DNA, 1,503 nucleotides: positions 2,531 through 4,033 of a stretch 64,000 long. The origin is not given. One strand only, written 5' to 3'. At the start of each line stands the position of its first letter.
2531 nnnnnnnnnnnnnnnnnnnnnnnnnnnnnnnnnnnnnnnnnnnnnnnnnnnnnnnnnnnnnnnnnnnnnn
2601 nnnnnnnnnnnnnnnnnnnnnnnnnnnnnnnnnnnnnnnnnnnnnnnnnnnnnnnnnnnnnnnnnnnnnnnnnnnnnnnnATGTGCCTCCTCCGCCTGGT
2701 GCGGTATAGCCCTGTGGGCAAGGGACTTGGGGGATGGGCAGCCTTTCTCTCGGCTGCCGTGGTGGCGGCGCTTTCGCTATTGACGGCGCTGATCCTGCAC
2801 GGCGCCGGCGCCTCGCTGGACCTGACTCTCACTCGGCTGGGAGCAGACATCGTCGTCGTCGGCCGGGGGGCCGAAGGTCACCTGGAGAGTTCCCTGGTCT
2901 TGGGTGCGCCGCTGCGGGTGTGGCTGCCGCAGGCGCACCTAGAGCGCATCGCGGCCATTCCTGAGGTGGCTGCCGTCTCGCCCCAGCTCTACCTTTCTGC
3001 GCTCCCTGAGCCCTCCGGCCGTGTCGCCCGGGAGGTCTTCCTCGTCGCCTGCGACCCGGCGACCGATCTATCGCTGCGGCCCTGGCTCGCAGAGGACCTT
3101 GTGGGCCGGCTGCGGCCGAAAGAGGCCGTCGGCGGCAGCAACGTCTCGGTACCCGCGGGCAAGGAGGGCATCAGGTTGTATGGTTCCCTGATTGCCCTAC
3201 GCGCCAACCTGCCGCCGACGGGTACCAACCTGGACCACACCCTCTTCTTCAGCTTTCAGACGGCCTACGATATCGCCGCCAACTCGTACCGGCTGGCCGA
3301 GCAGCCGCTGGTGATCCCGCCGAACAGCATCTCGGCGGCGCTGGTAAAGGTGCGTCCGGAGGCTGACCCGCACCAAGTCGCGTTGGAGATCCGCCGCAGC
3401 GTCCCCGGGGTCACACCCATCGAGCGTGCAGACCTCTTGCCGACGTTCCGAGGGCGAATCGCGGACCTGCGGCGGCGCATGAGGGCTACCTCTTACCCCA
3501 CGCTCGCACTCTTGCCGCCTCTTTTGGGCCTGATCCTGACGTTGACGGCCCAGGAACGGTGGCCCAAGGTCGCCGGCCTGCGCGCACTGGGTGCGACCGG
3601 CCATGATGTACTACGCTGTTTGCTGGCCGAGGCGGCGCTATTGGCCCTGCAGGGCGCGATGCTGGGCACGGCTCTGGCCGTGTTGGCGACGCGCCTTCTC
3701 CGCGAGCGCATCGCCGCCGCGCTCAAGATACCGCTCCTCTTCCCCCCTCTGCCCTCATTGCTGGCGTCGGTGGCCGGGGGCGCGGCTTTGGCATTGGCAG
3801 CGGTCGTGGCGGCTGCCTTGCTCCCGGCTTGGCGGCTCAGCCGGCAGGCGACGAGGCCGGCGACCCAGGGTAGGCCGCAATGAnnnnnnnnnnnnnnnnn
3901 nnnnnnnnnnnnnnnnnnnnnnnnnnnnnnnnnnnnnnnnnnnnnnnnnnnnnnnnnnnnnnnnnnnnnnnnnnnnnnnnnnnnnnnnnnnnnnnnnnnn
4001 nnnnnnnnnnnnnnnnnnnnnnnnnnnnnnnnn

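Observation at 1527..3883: Tandem-duplicated 4-Cys membrane proteins plus an ATPase-less FtsX permease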

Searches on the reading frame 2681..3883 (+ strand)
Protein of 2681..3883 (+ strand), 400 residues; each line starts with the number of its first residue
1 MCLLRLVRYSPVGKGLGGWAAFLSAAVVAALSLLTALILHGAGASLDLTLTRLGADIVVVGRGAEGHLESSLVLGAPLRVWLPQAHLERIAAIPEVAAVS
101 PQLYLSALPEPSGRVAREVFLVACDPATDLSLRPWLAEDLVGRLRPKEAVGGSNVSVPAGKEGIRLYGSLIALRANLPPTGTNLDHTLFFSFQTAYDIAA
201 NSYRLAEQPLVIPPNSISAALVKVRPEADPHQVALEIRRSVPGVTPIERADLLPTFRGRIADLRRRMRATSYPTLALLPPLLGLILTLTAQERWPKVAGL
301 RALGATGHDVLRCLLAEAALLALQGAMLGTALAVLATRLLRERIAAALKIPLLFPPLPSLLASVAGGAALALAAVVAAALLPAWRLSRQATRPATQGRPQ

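Call 3: search_protein_families(library=pfam, proteins=[window:2681-3883:+], max_evalue=0.01)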
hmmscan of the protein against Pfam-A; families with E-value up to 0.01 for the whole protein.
window:2681-3883:+ (400 aa): 1 family
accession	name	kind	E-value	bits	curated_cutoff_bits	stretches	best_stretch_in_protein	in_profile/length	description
PF02687.27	FtsX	-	1.4e-09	38.5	25.5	1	284-389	17-118/120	FtsX-like permease C-terminal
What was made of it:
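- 2681..3883 (+): FtsX-type (type VII ABC) permease, 400 aa, with an intact ORF and native GC3. It lacks the family's Cys-Cys motif and its N-terminal, post-TM2 and C-terminal coupling motifs. Pfam PF02687, E 1.4e-9 (call 3).
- Checked: The next gene starts 15 nt later (2681-3883) and hits FtsX (38.5 bits, cut-off 25.5; call 3).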

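Call 15: find_encoding_contigs(protein=window:2681-3883:+, flank=10000, max_places=4)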
Protein window:2681-3883:+ (400 aa): no gene with exactly this product is on record in the collection.

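Call 29: find_homologous_proteins(query=window:2681-3883:+, max_evalue=1e-20)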
Query window:2681-3883:+ (400 aa): 184 proteins with E <= 1e-20 among 8000 candidates; the best 120 are listed.
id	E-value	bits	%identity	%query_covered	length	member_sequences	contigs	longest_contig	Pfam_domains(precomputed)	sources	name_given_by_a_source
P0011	9.1e-246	833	100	100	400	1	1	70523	PF02687.28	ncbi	-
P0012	7.7e-108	379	52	94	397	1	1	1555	PF02687.28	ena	-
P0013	3.4e-106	374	55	94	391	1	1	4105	PF02687.28,PF12704.15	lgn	-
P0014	2.5e-103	364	51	94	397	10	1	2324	PF02687.28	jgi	-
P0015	3.7e-103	364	51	94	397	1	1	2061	PF02687.28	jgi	jgi:putative ABC transport system permease protein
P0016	1.0e-102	362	51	94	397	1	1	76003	PF02687.28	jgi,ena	-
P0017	2.8e-102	361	52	94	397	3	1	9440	PF02687.28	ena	-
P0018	5.3e-102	360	51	94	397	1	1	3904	PF02687.28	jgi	jgi:putative ABC transport system permease protein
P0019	2.4e-101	358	50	94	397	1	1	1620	PF02687.28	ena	-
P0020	2.6e-101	358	50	94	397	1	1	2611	PF02687.28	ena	-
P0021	3.0e-101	357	50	94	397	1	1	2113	PF02687.28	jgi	-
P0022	2.6e-99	351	48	97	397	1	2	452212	PF02687.28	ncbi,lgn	-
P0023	6.7e-99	350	48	97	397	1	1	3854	PF02687.28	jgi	jgi:putative ABC transport system permease protein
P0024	2.2e-97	345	49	97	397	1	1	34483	PF02687.28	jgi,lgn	jgi:putative ABC transport system permease protein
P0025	2.5e-97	345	48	97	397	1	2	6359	PF02687.28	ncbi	-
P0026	2.8e-97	344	50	97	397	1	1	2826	PF02687.28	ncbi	-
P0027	8.4e-97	343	48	92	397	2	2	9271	PF02687.28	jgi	-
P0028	2.4e-96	341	48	92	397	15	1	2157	PF02687.28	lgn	-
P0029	6.3e-96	340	48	92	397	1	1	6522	PF02687.28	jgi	jgi:putative ABC transport system permease protein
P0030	7.7e-96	340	48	97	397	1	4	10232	PF02687.28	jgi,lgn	jgi:putative ABC transport system permease protein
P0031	9.9e-96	339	48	97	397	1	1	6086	PF02687.28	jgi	jgi:putative ABC transport system permease protein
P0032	1.1e-95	339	46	97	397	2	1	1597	PF02687.28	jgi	-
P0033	1.8e-95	338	53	85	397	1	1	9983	PF02687.28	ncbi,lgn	-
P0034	2.3e-95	338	47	97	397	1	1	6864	PF02687.28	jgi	jgi:putative ABC transport system permease protein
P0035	2.8e-95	338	50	97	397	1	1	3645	PF02687.28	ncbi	-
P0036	3.6e-95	337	51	92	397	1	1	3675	PF02687.28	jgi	jgi:putative ABC transport system permease protein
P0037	9.0e-95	336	48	97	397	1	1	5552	PF02687.28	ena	-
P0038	1.0e-94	336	49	97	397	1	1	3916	PF02687.28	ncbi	-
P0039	1.0e-94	336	50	97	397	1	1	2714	PF02687.28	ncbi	-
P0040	1.4e-94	335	47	97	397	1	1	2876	PF02687.28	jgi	jgi:putative ABC transport system permease protein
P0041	1.4e-94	335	48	94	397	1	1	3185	PF02687.28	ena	-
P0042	1.8e-94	335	47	100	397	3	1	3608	PF02687.28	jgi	jgi:putative ABC transport system permease protein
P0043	4.2e-94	334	48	92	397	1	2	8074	PF02687.28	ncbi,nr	ncbi:MAG: ABC transporter permease [Chloroflexota bacterium]|nr:FtsX-like permease family protein [A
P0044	6.6e-94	333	48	88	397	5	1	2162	PF02687.28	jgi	jgi:putative ABC transport system permease protein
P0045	1.5e-93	332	48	97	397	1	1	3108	PF02687.28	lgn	-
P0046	1.8e-93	332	47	92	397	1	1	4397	PF02687.28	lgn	-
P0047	2.2e-93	332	47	97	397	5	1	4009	PF02687.28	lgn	-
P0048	2.3e-93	331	46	97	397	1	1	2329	PF02687.28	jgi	jgi:putative ABC transport system permease protein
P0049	3.3e-93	331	48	88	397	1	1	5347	PF02687.28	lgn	-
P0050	4.3e-93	331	48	92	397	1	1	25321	PF02687.28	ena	-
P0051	4.5e-93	331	47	97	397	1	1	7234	PF02687.28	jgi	jgi:putative ABC transport system permease protein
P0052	4.6e-93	330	48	97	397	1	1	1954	PF02687.28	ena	-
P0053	5.1e-93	330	48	88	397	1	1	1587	PF02687.28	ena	-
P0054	5.8e-93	330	46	97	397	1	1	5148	PF02687.28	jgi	jgi:putative ABC transport system permease protein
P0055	6.4e-93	330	49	94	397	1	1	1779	PF02687.28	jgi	-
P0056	9.0e-93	330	47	92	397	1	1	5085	PF02687.28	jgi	-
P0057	1.1e-92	329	47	92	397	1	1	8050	PF02687.28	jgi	-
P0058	1.5e-92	329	49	97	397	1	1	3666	PF02687.28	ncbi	-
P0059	1.6e-92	329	46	97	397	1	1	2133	PF02687.28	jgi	jgi:putative ABC transport system permease protein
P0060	2.1e-92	328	45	97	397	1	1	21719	PF02687.28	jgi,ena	-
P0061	4.4e-92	327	47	88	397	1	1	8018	PF02687.28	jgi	jgi:putative ABC transport system permease protein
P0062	4.5e-92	327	49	92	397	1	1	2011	PF02687.28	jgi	jgi:putative ABC transport system permease protein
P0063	5.3e-92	327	47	88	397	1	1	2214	PF02687.28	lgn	-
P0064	6.1e-92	327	48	97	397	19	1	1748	PF02687.28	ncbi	-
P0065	6.2e-92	327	50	94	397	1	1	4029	PF02687.28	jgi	jgi:putative ABC transport system permease protein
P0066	6.3e-92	327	47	88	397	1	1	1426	PF02687.28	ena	-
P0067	1.0e-91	326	45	100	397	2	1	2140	PF02687.28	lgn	-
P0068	1.7e-91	325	46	97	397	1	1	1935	PF02687.28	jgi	jgi:putative ABC transport system permease protein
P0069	3.4e-91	324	45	97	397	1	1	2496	PF02687.28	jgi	jgi:putative ABC transport system permease protein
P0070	4.5e-91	324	46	92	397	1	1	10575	PF02687.28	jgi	-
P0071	4.6e-91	324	47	92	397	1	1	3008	PF02687.28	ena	-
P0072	4.9e-91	324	45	97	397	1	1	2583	PF02687.28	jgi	jgi:putative ABC transport system permease protein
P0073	5.3e-91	324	46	97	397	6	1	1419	PF02687.28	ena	-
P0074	6.0e-91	324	46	97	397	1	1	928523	PF02687.28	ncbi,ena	-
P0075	6.6e-91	323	47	92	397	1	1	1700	PF02687.28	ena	-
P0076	7.2e-91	323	47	88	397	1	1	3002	PF02687.28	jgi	jgi:putative ABC transport system permease protein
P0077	1.4e-90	322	47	97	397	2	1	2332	PF02687.28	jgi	jgi:putative ABC transport system permease protein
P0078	2.4e-90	322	47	99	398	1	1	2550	PF02687.28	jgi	-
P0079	3.4e-90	321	46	97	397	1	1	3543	PF02687.28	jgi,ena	-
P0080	3.6e-90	321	44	100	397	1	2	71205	PF02687.28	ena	-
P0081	4.3e-90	321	47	92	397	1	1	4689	PF02687.28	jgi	jgi:putative ABC transport system permease protein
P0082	4.7e-90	321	47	98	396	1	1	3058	PF02687.28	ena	-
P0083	5.2e-90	320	47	98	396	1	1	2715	PF02687.28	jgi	-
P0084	6.8e-90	320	44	100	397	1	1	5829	PF02687.28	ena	-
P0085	1.1e-89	319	48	97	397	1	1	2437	PF02687.28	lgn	-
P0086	2.4e-89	318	47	92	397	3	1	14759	PF02687.28,PF12704.15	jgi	jgi:putative ABC transport system permease protein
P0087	2.7e-89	318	48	92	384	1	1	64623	PF02687.28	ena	-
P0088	6.6e-89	317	48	96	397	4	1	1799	PF02687.28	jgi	jgi:putative ABC transport system permease protein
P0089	8.3e-89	316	46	94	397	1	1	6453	PF02687.28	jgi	jgi:putative ABC transport system permease protein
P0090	9.3e-89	316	48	97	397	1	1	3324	PF02687.28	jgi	jgi:putative ABC transport system permease protein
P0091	1.1e-88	316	48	97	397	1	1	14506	PF02687.28,PF12704.15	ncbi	-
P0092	1.1e-88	316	48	97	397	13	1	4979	PF02687.28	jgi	jgi:putative ABC transport system permease protein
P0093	2.1e-88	315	45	97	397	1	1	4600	PF02687.28,PF12704.15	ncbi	-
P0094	2.2e-88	315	46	97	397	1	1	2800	PF02687.28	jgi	jgi:putative ABC transport system permease protein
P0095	7.4e-88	313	46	97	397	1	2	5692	PF02687.28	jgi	jgi:putative ABC transport system permease protein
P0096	7.6e-88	313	45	97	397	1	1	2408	PF02687.28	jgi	jgi:putative ABC transport system permease protein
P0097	1.0e-87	313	43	97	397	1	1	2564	PF02687.28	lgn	-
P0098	1.1e-87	313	47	97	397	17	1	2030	PF02687.28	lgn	-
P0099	9.5e-87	310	46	88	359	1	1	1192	PF02687.28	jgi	jgi:putative ABC transport system permease protein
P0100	1.0e-86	310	46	97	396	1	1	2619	PF02687.28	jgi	jgi:putative ABC transport system permease protein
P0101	1.0e-86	310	45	89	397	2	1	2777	PF02687.28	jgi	jgi:putative ABC transport system permease protein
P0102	1.2e-86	309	45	97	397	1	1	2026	PF02687.28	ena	-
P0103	1.2e-86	309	46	97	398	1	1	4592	PF02687.28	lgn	-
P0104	1.4e-86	309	44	97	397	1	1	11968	PF02687.28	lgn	-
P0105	2.4e-86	308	43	97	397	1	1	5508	PF02687.28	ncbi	-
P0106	3.3e-86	308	47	97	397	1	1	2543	PF02687.28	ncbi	-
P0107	4.6e-86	307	48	92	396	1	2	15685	PF02687.28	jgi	jgi:putative ABC transport system permease protein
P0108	4.7e-86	307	46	97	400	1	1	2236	PF02687.28,PF12704.15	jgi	jgi:putative ABC transport system permease protein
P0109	4.7e-86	307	46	92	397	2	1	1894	PF02687.28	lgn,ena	-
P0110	5.3e-86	307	46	88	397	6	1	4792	PF02687.28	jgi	jgi:putative ABC transport system permease protein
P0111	9.0e-86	306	43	94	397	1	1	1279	PF02687.28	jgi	jgi:putative ABC transport system permease protein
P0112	1.1e-85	306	46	97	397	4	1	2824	PF02687.28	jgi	jgi:putative ABC transport system permease protein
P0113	1.6e-85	306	45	97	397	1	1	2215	PF02687.28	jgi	-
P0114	3.7e-85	304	45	97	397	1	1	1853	PF02687.28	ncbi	-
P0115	5.4e-85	304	46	93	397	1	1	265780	PF02687.28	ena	-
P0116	1.7e-84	302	45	92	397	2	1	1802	PF02687.28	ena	-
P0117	1.9e-84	302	47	94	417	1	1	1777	PF02687.28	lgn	-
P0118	3.2e-83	298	46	88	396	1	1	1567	PF02687.28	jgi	jgi:putative ABC transport system permease protein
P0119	4.3e-83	298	44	88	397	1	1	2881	PF02687.28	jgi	jgi:putative ABC transport system permease protein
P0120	4.5e-83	298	43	97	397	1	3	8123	PF02687.28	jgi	jgi:putative ABC transport system permease protein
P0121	8.4e-83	297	45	94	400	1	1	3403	PF02687.28,PF12704.15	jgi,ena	-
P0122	1.3e-82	296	45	97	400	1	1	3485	PF02687.28,PF12704.15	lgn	-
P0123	3.4e-82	295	47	91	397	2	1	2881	PF02687.28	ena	-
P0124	8.0e-82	293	42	97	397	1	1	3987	PF02687.28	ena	-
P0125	1.5e-81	293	43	100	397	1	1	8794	PF02687.28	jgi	jgi:putative ABC transport system permease protein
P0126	2.4e-81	292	43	100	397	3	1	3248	PF02687.28,PF12704.15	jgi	jgi:putative ABC transport system permease protein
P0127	6.8e-81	290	42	97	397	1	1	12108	PF02687.28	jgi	jgi:putative ABC transport system permease protein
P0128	9.8e-81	290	44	97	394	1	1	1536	PF02687.28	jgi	jgi:putative ABC transport system permease protein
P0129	4.2e-80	288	45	86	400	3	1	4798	PF02687.28,PF12704.15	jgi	jgi:putative ABC transport system permease protein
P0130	1.0e-79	287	45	92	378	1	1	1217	PF02687.28,PF12704.15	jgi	jgi:putative ABC transport system permease protein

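Call 30: find_encoding_contigs(protein=P0013, flank=6000, max_places=2)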
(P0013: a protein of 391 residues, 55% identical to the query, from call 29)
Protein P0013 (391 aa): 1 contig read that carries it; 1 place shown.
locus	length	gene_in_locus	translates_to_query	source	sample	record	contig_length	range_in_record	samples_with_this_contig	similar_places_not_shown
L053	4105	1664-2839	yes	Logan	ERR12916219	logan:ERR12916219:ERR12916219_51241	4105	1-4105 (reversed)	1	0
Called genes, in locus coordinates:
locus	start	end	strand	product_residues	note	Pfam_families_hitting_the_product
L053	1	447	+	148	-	?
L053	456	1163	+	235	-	PF02683:DsbD_TM, PF13386:DsbD_2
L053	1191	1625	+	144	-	PF14387:DUF4418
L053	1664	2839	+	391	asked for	PF12704:MacB_PCD (weak), PF02687:FtsX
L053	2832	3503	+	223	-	PF00005:ABC_tran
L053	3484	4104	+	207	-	?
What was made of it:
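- On Type VII ABC transporter permease (FtsX/MacB-type): Some homologs carry a precomputed or weak PF12704 hit (calls 29, 30).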

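Call 31: find_encoding_contigs(protein=P0016, flank=10000, max_places=2)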
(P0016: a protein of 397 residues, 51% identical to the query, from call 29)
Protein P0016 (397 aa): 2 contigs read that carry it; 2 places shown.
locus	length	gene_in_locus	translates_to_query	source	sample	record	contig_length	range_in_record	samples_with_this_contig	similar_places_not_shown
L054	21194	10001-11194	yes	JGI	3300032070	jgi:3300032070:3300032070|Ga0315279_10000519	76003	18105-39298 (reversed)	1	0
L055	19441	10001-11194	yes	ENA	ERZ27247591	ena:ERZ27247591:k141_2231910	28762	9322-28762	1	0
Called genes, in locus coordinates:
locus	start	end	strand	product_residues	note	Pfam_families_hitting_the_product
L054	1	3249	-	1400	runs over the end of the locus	PF08448:PAS_4, PF08448:PAS_4, PF00989:PAS, PF08448:PAS_4, PF13426:PAS_9, PF13188:PAS_8, PF00989:PAS, PF08448:PAS_4, +20 more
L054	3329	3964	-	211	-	PF00072:Response_reg, PF13384:HTH_23 (faint), PF00196:GerE, PF04545:Sigma70_r4 (weak), PF08281:Sigma70_r4_2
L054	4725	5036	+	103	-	PF00072:Response_reg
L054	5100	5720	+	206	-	PF00512:HisKA (weak)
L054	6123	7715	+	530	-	PF07731:Cu-oxidase_2, PF07732:Cu-oxidase_3 (faint)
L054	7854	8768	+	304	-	PF13473:Cupredoxin_1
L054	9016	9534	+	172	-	-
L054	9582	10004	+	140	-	PF14387:DUF4418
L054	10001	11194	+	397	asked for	PF02687:FtsX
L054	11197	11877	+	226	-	PF00005:ABC_tran, PF13481:AAA_25 (faint), PF13304:AAA_21 (weak)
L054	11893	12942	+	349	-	-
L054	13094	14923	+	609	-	-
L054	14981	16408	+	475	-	PF03264:Cytochrom_NNT, PF02085:Cytochrom_CIII (faint), PF09699:Paired_CXXCH_1 (faint), PF14537:Cytochrom_c3_2 (faint), PF14522:Cytochrome_C7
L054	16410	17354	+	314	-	PF02517:Rce1-like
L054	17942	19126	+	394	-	PF00155:Aminotran_1_2, PF01212:Beta_elim_lyase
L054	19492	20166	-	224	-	PF05949:DUF881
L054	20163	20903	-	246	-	PF05949:DUF881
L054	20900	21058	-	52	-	-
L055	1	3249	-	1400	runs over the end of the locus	PF08448:PAS_4, PF08448:PAS_4, PF00989:PAS, PF08448:PAS_4, PF13426:PAS_9, PF13188:PAS_8, PF00989:PAS, PF08448:PAS_4, +20 more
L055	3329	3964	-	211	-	PF00072:Response_reg, PF13384:HTH_23 (faint), PF00196:GerE, PF04545:Sigma70_r4 (weak), PF08281:Sigma70_r4_2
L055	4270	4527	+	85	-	-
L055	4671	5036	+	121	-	PF00072:Response_reg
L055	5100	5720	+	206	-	PF00512:HisKA (weak)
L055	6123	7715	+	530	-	PF07731:Cu-oxidase_2, PF07732:Cu-oxidase_3 (faint)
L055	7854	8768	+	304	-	PF13473:Cupredoxin_1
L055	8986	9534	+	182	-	-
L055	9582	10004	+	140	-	PF14387:DUF4418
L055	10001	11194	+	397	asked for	PF02687:FtsX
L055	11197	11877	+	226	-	PF00005:ABC_tran, PF13481:AAA_25 (faint), PF13304:AAA_21 (weak)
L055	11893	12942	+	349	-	-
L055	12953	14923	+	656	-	PF05048:NosD (weak)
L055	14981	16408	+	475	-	PF03264:Cytochrom_NNT, PF02085:Cytochrom_CIII (faint), PF09699:Paired_CXXCH_1 (faint), PF14537:Cytochrom_c3_2 (faint), PF14522:Cytochrome_C7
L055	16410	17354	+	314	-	PF02517:Rce1-like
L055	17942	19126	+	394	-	PF00155:Aminotran_1_2, PF01212:Beta_elim_lyase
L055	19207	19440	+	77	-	PF09723:Zn_ribbon_8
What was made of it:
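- It also holds in the FtsX relatives P0013 (55% identity) and P0016 (51%) (calls 30, 31).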

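Call 38: search_protein_families(library=ncbifam, proteins=[window:2681-3883:+], max_evalue=0.01)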
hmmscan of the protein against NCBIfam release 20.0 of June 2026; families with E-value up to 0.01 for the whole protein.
window:2681-3883:+ (400 aa): 3 families
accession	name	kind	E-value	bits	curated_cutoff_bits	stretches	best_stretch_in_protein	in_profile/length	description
TIGR03434.1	ADOP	subfamily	3.1e-07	28.9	622.3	1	301-396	308-400/803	ADOP family duplicated permease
TIGR02212.1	lolCE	equivalog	0.00043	19.3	362.45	1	286-389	288-402/411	lipoprotein-releasing ABC transporter permease subunit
TIGR01185.1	devC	equivalog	0.003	16.6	290.35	0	290-338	284-332/380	ABC transporter permease DevC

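Call 39: search_solved_structures(query=window:2681-3883:+, max_evalue=1)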
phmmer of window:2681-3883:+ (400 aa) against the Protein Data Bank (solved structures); distinct sequences matched with E-value up to 1: 3.
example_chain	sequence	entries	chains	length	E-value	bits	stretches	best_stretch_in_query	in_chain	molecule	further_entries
5nik_J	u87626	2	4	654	0.37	13.1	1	285-363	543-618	Macrolide export ATP-binding/permease protein MacB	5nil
7arh_C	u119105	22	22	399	0.54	12.6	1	286-395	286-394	Lipoprotein-releasing ABC transporter permease subunit LolC | Lipo-releasing system transmembrane protein lolC | Lipoprotein-releasing system transmembrane prot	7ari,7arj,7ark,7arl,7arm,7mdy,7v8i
7mdx_A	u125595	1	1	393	0.96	11.8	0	286-394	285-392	Lipoprotein-releasing system transmembrane protein LolC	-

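Call 45: search_protein_families(library=pfam, proteins=[L054:9016-9534:+, L054:11893-12942:+, L054:13094-14923:+], max_evalue=0.5)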
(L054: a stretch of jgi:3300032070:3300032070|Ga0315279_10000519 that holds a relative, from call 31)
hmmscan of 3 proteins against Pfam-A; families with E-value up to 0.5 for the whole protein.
L054:9016-9534:+ (172 aa): 0 families

L054:11893-12942:+ (349 aa): 0 families

L054:13094-14923:+ (609 aa): 2 families
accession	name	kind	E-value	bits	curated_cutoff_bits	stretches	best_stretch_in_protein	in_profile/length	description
PF05048.19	NosD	-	2.6e-15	56.9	23.6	3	221-360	49-169/212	Periplasmic copper-binding protein (NosD)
PF11024.13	DGF-1_4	-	0.037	15.3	27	1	483-521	36-74/75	Dispersed gene family protein 1 of Trypanosoma cruzi region 4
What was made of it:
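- A NosD-like gene lies downstream in L054/L055 (calls 31, 45).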

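Call 46: list_cluster_members(proteins=[P0011, P0001])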
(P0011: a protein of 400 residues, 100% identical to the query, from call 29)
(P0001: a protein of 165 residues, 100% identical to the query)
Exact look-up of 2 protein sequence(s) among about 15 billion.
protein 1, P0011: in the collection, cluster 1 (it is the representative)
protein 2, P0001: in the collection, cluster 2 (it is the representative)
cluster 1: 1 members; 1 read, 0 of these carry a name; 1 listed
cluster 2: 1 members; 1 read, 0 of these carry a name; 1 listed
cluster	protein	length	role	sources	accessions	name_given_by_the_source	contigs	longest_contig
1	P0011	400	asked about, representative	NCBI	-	-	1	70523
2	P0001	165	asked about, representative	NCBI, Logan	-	-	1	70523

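Call 77: find_related_loci(query=window:2681-3883:+, collection=metagenome_contigs, flank=5000)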
Query window:2681-3883:+ (400 aa) in metagenome_contigs; peptide patterns used: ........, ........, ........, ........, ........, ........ (x = any residue, [..] = any of these).
600 stretches matched a pattern (row limit reached: there are more); 1 encode a relative of the query (tblastn E <= 1e-3); 1 distinct loci.
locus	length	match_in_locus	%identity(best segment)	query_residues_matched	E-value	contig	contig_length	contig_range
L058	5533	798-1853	30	33-389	3e-36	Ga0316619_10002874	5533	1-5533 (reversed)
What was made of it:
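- No close relatives of the variant exist in JGI metagenomes (call 77).
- Tried and rejected: No close relative shares the eroded motifs (call 77).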
